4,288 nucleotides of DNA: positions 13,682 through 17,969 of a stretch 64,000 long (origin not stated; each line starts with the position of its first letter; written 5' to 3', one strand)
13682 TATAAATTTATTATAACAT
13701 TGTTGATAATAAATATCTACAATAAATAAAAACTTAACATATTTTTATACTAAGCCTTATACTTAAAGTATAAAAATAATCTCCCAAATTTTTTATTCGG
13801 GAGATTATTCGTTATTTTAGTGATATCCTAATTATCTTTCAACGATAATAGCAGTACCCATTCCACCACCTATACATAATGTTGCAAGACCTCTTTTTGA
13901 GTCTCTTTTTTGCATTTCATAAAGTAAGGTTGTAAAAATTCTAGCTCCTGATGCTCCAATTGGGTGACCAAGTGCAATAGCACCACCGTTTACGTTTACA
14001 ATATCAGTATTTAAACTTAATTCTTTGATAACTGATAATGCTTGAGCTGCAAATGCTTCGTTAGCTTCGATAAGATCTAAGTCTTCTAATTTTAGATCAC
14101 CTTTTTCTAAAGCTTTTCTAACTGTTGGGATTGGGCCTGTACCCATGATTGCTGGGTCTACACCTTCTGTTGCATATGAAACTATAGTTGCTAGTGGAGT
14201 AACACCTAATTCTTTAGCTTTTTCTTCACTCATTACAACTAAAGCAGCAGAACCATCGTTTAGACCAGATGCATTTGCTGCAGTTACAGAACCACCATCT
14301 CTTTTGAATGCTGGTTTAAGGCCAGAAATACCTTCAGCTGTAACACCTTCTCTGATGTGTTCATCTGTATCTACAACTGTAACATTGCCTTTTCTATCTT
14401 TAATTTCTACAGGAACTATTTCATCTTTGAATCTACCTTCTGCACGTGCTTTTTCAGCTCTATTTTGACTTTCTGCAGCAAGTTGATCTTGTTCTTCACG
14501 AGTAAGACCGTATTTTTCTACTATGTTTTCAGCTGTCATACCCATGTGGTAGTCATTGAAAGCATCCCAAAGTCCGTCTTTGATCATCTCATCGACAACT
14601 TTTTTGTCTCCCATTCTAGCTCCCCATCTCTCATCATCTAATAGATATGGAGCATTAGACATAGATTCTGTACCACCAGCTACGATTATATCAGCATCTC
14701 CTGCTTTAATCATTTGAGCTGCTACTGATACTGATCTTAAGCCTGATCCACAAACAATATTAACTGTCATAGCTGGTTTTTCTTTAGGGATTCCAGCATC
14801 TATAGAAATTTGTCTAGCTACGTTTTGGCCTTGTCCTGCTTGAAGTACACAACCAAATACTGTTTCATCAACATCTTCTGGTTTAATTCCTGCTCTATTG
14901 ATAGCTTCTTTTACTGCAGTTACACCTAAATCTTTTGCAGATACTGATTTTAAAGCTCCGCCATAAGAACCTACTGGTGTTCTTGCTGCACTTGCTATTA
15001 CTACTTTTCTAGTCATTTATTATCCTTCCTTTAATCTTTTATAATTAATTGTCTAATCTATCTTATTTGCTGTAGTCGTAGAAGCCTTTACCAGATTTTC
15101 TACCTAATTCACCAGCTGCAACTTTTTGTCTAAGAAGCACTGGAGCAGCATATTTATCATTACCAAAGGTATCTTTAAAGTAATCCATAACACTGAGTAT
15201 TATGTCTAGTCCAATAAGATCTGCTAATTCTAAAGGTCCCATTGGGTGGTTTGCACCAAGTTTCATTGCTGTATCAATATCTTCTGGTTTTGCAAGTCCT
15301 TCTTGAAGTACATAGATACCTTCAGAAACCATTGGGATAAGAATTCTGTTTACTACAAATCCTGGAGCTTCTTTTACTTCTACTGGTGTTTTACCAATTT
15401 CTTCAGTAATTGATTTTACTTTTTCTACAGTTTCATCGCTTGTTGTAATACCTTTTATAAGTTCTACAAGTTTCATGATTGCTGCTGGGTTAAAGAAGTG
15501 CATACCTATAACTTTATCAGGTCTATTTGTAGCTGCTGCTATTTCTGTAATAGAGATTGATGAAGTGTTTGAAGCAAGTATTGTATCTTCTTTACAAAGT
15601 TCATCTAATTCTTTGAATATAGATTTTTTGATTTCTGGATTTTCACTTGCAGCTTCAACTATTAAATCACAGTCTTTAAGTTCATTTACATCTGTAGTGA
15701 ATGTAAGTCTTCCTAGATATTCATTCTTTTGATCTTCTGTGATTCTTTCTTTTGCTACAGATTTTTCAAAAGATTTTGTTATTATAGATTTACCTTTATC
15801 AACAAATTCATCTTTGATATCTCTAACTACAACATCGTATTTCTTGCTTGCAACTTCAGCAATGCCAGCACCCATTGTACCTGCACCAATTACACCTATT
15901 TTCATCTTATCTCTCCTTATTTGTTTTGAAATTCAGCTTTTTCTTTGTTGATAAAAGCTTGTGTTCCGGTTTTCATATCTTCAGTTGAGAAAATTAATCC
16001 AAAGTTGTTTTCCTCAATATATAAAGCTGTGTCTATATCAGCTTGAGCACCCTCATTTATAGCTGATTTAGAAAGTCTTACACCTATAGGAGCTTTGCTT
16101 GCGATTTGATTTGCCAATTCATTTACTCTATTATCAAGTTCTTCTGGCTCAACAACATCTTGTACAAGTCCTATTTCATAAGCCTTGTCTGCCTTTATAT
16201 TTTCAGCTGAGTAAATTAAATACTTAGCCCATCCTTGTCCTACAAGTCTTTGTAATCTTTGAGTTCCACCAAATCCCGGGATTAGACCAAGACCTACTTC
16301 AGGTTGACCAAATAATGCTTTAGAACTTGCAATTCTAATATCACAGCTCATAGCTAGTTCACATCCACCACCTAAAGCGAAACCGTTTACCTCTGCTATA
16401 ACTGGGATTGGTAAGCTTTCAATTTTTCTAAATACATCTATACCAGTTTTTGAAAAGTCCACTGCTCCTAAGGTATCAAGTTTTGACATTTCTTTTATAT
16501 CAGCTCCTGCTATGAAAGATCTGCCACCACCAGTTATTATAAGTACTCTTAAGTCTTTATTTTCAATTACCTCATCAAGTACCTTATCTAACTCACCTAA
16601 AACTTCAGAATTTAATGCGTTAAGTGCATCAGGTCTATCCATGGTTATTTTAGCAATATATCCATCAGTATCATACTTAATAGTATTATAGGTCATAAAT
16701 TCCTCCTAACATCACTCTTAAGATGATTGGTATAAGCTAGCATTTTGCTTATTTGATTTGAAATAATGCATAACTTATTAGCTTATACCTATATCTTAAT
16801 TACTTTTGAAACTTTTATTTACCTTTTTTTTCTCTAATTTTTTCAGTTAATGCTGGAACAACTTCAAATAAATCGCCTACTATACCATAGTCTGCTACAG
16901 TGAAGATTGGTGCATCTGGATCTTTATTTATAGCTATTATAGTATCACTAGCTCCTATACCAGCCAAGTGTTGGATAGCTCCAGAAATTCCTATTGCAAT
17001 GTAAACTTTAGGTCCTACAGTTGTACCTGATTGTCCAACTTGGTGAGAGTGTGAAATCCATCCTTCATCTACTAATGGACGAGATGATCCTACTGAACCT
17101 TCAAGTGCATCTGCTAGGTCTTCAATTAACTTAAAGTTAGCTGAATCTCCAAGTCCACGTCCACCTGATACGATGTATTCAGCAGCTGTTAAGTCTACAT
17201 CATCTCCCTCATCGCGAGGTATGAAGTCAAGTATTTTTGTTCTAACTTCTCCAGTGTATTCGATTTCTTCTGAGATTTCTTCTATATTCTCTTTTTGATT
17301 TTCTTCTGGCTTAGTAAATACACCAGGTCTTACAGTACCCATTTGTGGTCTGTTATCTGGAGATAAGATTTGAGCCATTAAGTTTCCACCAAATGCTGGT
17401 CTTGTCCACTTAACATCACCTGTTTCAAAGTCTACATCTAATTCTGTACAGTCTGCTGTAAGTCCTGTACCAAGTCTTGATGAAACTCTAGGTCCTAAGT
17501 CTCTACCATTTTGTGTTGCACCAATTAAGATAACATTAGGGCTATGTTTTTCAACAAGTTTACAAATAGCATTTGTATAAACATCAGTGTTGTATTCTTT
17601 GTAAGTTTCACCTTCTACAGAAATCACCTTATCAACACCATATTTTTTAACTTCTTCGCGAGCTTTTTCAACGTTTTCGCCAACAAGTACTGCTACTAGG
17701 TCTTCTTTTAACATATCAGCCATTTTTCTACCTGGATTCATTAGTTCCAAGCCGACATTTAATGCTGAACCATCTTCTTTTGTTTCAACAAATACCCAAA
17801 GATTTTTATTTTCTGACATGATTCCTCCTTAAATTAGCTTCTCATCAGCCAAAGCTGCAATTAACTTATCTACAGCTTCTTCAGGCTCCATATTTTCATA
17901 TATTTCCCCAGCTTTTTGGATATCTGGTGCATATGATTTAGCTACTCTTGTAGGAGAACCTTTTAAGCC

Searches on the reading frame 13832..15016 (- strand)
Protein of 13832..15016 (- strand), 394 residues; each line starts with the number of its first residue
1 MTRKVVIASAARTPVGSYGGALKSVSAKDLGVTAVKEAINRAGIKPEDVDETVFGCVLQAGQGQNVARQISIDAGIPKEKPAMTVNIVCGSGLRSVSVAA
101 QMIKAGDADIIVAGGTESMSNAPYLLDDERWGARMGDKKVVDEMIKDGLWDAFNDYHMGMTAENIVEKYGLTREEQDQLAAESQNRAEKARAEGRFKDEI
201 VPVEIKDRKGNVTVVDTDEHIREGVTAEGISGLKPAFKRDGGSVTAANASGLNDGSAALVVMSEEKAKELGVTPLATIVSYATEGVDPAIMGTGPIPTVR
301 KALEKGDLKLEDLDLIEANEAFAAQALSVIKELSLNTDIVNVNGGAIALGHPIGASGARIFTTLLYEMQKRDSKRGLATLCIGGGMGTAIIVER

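Call 5: search_protein_families(library=ncbifam, proteins=[window:13832-15016:-], max_evalue=1e-10)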
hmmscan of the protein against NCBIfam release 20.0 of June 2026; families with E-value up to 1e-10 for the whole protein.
window:13832-15016:- (394 aa): 39 families (the best 25 are shown)
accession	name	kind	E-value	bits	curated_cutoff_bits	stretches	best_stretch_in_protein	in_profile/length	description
NF004206.0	PRK05656.1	subfamily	3.6e-164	546.5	688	1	3-394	2-392/392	acetyl-CoA C-acetyltransferase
NF006552.0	PRK09051.1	subfamily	2.8e-153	510.8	565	1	1-394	2-394/395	beta-ketothiolase BktB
TIGR01930.1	AcCoA-C-Actrans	subfamily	2.2e-150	500.9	240.55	1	7-393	1-385/385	acetyl-CoA C-acyltransferase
NF042999.1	bketothiol_BktB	equivalog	2e-144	481.7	725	1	1-394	1-393/394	beta-ketothiolase BktB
NF006086.0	PRK08235.1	equivalog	1.3e-142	475.5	526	1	3-393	2-391/393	acetyl-CoA C-acetyltransferase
NF004853.0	PRK06205.1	subfamily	1.6e-129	432.5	551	1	3-394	2-402/404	acetyl-CoA C-acetyltransferase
NF005404.0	PRK06954.1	subfamily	4.5e-129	430.9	687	1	3-393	7-395/397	acetyl-CoA C-acetyltransferase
NF006551.0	PRK09050.1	subfamily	1.7e-122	409.3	605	1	3-394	2-400/401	3-oxoadipyl-CoA thiolase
TIGR02430.1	pcaF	equivalog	5.2e-122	407.7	597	1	3-394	1-399/400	3-oxoadipyl-CoA thiolase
NF005152.0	PRK06633.1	equivalog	5.9e-121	403.7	675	1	1-393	1-390/392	acetyl-CoA C-acetyltransferase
NF042967.1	AcCoAtase_PhaA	equivalog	1.5e-117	393.1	740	1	3-394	2-395/396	acetyl-CoA acetyltransferase PhaA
NF006510.0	PRK08947.1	equivalog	8.8e-114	380.4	519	1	3-394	2-386/387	acetyl-CoA C-acyltransferase FadA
NF005805.0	PRK07661.1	equivalog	2.5e-111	372.4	633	1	3-393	2-389/391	acetyl-CoA C-acetyltransferase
NF005890.0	PRK07851.1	equivalog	8.1e-108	361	580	1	4-394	3-404/406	acetyl-CoA C-acetyltransferase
TIGR02445.1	fadA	equivalog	1.8e-105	353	591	1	5-394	2-384/385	acetyl-CoA C-acyltransferase FadA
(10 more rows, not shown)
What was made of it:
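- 13832..16696 (-): thl (13832-15016), hbd (15063-15905) and crt (15917-16696). These make crotonyl-CoA from acetyl-CoA. NCBIfam hits to thiolase, 3-hydroxybutyryl-CoA dehydrogenase (430 bits, cut-off 408) and short-chain enoyl-CoA hydratase (call 5).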

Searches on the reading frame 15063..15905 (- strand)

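Call 5: search_protein_families(library=ncbifam, proteins=[window:15063-15905:-], max_evalue=1e-10)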
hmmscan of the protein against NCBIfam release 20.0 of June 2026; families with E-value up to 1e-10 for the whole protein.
window:15063-15905:- (280 aa): 19 families
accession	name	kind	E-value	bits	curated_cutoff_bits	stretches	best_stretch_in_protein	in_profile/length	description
NF004474.0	PRK05808.1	subfamily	2.9e-129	430.4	408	1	2-279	5-283/283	3-hydroxybutyryl-CoA dehydrogenase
NF005715.0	PRK07530.1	equivalog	2.5e-102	342.2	420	1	2-279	6-284/292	3-hydroxybutyryl-CoA dehydrogenase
NF005875.0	PRK07819.1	subfamily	7.3e-101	337.4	319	1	2-278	7-286/287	3-hydroxybutyryl-CoA dehydrogenase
NF006124.0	PRK08268.1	subfamily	3.2e-100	336.5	508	1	2-279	9-288/507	3-hydroxyacyl-CoA dehydrogenase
NF006722.0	PRK09260.1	equivalog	1.2e-95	320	429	1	2-279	4-282/289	3-hydroxyacyl-CoA dehydrogenase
TIGR02279.1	PaaC-3OHAcCoADH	equivalog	3.3e-85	286.8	669.4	1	2-279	7-286/503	3-hydroxyacyl-CoA dehydrogenase PaaH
NF004699.0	PRK06035.1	equivalog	2.7e-76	256.5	500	1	2-278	5-290/294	3-hydroxyacyl-CoA dehydrogenase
NF008727.0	PRK11730.1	equivalog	4.9e-72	243.3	870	1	3-279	316-593/717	fatty acid oxidation complex subunit alpha FadB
NF008363.0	PRK11154.1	equivalog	7.8e-70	235.8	869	1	2-279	311-587/708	fatty acid oxidation complex subunit alpha FadJ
TIGR02441.1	fa_ox_alpha_mit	equivalog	1.8e-64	218.1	964.65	1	2-279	337-614/737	fatty acid oxidation complex subunit alpha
NF006143.0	PRK08293.1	equivalog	7.8e-64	215.8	312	1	2-279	6-288/291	3-hydroxyacyl-CoA dehydrogenase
TIGR02437.1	FadB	equivalog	5.2e-61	206.9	933.55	1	4-279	317-593/714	fatty acid oxidation complex subunit alpha FadB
TIGR02440.1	FadJ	equivalog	1.4e-60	205.4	968.45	1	2-279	306-582/699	fatty acid oxidation complex subunit alpha FadJ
NF042925.1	FHMPC_DH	equivalog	2.1e-58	198.1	500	1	1-279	1-281/304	5-formyl-3-hydroxy-2-methylpyridine 4-carboxylate 5-dehydrogenase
NF006125.0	PRK08269.1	equivalog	1.8e-54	185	427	1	2-279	7-297/334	3-hydroxybutyryl-CoA dehydrogenase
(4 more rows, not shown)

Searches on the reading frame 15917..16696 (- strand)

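Call 5: search_protein_families(library=ncbifam, proteins=[window:15917-16696:-], max_evalue=1e-10)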
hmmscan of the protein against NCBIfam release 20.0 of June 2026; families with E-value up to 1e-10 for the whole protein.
window:15917-16696:- (259 aa): 72 families (the best 25 are shown)
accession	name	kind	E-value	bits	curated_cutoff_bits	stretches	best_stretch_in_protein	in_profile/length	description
NF004475.0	PRK05809.1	subfamily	1.6e-104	349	394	1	1-259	1-260/260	short-chain-enoyl-CoA hydratase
NF005802.0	PRK07657.1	equivalog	1.4e-74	250.9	363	1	7-257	6-258/260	enoyl-CoA hydratase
NF005803.0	PRK07658.1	equivalog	2.5e-73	246.7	313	1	5-259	3-257/257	enoyl-CoA hydratase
NF007239.0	PRK09674.1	equivalog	6.4e-71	238.8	371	1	11-257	11-255/257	2,3-dehydroadipyl-CoA hydratase PaaF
NF006007.0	PRK08138.1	subfamily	2.2e-70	237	355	1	13-258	17-260/261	enoyl-CoA hydratase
NF004517.0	PRK05862.1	equivalog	1.5e-67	227.8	396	1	1-259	1-257/257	enoyl-CoA hydratase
NF051848.1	EnCoAHydtEchA19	equivalog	1.4e-64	218.2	400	1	10-259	6-258/258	enoyl-CoA hydratase EchA19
NF006566.0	PRK09076.1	subfamily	6.7e-62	209.4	286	1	4-258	5-259/260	enoyl-CoA hydratase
NF004634.0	PRK05980.1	equivalog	2.1e-59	201.1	375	1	4-257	3-261/263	crotonase/enoyl-CoA hydratase family protein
NF006699.0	PRK09245.1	subfamily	3.5e-56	190.4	354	1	4-258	3-265/266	crotonase/enoyl-CoA hydratase family protein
NF004795.0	PRK06143.1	subfamily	4.7e-56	190.2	283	1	8-253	14-258/260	enoyl-CoA hydratase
NF042430.2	EnCoAhydt_DpgD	equivalog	2e-54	184.8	400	1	8-257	1-256/258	enoyl-CoA-hydratase DpgD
NF004840.0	PRK06190.1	equivalog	3.1e-52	177.7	253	1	4-232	4-232/260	enoyl-CoA hydratase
NF004796.0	PRK06144.1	subfamily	6.7e-51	173.3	272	1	4-257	8-260/262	enoyl-CoA hydratase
TIGR02280.1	PaaB1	equivalog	3.1e-50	171.1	345.15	1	9-258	4-255/256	2-(1,2-epoxy-1,2-dihydrophenyl)acetyl-CoA isomerase PaaG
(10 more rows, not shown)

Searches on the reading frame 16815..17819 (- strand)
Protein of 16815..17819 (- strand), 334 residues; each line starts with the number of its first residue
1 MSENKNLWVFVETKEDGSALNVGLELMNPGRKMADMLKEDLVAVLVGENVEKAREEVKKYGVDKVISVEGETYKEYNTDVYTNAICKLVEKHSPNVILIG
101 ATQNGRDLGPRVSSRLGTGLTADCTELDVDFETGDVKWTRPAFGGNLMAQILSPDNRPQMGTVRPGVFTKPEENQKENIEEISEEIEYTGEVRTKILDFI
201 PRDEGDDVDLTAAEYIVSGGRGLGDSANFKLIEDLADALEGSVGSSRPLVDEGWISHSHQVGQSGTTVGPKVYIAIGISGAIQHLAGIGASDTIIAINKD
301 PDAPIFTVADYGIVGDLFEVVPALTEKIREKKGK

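Call 5: search_protein_families(library=ncbifam, proteins=[window:16815-17819:-], max_evalue=1e-10)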
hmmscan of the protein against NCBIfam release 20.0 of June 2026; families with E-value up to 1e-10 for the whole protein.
window:16815-17819:- (334 aa): 5 families
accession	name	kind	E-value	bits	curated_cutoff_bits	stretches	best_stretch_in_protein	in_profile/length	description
NF042970.1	AcrlCoAredClosAcrA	equivalog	3.3e-107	358.7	600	2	133-330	157-359/360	acryloyl-CoA reductase electron transfer subunit beta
NF038209.1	mft_etfA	equivalog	2.5e-45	155.1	240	1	43-328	27-302/303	mycofactocin-associated electron transfer flavoprotein alpha subunit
NF008884.0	PRK11916.1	equivalog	4.6e-43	147.7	528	1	1-328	1-310/312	electron transfer flavoprotein subunit alpha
NF051845.1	EtFlavAlphaProt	equivalog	1e-39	136.7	600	1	30-332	115-403/406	electron transfer flavoprotein subunit alpha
NF002889.0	PRK03363.1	equivalog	1.8e-39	135.9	549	1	3-327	3-310/313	electron transfer flavoprotein subunit alpha/FixB family protein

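Call 9: search_solved_structures(query=window:16815-17819:-, max_evalue=1e-20)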
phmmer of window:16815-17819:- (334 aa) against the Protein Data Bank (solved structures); distinct sequences matched with E-value up to 1e-20: 15.
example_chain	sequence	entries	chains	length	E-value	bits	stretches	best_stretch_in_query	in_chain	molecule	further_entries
6fah_A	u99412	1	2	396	3.7e-95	322.2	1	3-328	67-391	Caffeyl-CoA reductase-Etf complex subunit CarE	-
4kpu_A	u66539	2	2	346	1.9e-90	306.7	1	4-330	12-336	Electron transfer flavoprotein alpha subunit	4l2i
7koe_B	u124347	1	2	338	1.9e-82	280.4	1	1-331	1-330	Electron transfer flavoprotein, alpha subunit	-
5ol2_A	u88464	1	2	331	8.9e-76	258.5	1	6-330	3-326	Electron transfer flavoprotein large subunit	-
7qh2_A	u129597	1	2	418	3.3e-69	236.9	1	8-328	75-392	Lactate dehydrogenase (NAD(+),ferredoxin) subunit LctC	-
1efv_A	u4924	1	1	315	6.8e-50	173.4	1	40-331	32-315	ELECTRON TRANSFER FLAVOPROTEIN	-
1t9g_R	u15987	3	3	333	8.2e-50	173.2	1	40-331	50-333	Electron transfer flavoprotein alpha-subunit, mitochondrial | Electron transfer flavoprotein alpha-subunit, mitochondrial precursor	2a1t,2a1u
1o94_D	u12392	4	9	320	2.7e-47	164.9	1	21-324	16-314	ELECTRON TRANSFER FLAVOPROTEIN ALPHA-SUBUNIT | ELECTRON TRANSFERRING FLAVOPROTEIN ALPHA-SUBUNIT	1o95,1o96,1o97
1efp_A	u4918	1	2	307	2.8e-47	164.8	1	40-327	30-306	PROTEIN (ELECTRON TRANSFER FLAVOPROTEIN)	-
3clu_D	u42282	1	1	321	7.4e-47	163.4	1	21-324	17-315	Electron transfer flavoprotein subunit alpha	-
3clt_D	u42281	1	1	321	1.5e-46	162.4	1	21-324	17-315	Electron transfer flavoprotein subunit alpha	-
3clr_D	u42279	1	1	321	1.9e-46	162.1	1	21-324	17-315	Electron transfer flavoprotein subunit alpha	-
3cls_D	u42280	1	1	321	2.9e-46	161.5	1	21-324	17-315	Electron transfer flavoprotein subunit alpha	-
5ow0_A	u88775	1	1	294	1.9e-36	129.3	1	83-330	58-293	Electron transfer flavoprotein, alpha subunit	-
3ih5_A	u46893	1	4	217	2.9e-34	122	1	5-171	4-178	Electron transfer flavoprotein alpha-subunit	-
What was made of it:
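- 16815..17819 (-): EtfA, 334 aa, without an N-terminal ferredoxin domain. Proposed shared electron carrier (alpha-FAD). Aligns to LctC residues 75-392 and to A. fermentans, C. difficile and CarE EtfA (call 9).
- On A. woodii-type confurcating LctBCD complex: EtfA is 334 aa and aligns from LctC residue 75 onward (call 9).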
